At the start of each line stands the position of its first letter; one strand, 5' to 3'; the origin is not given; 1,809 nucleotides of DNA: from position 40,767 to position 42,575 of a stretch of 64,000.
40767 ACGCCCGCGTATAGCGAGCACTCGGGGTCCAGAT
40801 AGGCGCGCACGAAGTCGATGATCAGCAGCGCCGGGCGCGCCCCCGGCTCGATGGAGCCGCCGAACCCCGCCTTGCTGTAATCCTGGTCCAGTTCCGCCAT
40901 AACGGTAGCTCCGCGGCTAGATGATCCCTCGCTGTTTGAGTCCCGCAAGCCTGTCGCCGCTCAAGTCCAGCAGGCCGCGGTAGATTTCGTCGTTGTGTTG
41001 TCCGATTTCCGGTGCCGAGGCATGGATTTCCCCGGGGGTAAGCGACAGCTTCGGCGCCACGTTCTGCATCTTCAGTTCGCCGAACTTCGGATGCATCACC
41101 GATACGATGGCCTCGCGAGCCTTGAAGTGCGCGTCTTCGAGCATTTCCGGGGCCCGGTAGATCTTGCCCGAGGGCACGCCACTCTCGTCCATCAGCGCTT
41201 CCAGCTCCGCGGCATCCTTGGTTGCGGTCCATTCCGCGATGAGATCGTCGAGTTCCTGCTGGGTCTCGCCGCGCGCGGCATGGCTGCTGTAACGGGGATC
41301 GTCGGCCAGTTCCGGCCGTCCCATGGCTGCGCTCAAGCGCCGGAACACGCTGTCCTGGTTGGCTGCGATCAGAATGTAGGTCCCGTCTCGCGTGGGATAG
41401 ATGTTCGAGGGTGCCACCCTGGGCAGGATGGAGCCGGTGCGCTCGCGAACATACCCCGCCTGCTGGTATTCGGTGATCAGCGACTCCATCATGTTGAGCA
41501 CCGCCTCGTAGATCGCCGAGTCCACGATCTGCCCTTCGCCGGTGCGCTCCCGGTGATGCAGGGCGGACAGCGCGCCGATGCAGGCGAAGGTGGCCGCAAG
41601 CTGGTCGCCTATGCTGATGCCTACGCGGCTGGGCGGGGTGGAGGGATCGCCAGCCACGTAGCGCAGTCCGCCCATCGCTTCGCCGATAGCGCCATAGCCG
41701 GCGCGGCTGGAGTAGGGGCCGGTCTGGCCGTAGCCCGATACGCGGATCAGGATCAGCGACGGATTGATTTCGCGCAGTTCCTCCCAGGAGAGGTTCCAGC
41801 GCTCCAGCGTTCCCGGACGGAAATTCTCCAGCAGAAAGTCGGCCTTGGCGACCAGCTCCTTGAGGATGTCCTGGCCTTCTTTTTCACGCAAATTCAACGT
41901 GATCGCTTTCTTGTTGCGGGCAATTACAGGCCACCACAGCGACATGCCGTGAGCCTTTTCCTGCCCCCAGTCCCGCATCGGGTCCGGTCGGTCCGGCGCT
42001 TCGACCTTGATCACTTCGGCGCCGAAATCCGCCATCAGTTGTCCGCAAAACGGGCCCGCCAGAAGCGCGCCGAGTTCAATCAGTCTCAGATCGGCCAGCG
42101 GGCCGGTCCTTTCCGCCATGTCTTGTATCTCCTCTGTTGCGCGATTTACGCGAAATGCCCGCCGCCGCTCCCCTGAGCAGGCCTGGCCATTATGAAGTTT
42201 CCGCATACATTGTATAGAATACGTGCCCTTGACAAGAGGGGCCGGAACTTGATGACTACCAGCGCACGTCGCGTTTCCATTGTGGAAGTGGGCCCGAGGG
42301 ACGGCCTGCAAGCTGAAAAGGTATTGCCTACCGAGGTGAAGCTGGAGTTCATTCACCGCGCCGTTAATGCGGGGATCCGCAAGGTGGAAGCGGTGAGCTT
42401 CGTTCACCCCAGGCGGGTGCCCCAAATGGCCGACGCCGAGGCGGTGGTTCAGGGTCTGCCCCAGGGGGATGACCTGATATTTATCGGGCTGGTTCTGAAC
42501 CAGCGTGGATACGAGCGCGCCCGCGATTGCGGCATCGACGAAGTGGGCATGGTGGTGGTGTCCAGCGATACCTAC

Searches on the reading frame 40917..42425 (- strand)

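Call 21: search_protein_families(library=pfam, proteins=[window:40917-42425:-], max_evalue=0.00001)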
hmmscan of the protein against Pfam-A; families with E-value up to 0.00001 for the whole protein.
window:40917-42425:- (502 aa): 1 family
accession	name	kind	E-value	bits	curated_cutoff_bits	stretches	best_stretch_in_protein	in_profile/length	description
PF02515.22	CoA_transf_3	-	2.1e-127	425.7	23.3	1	110-478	1-366/366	CoA-transferase family III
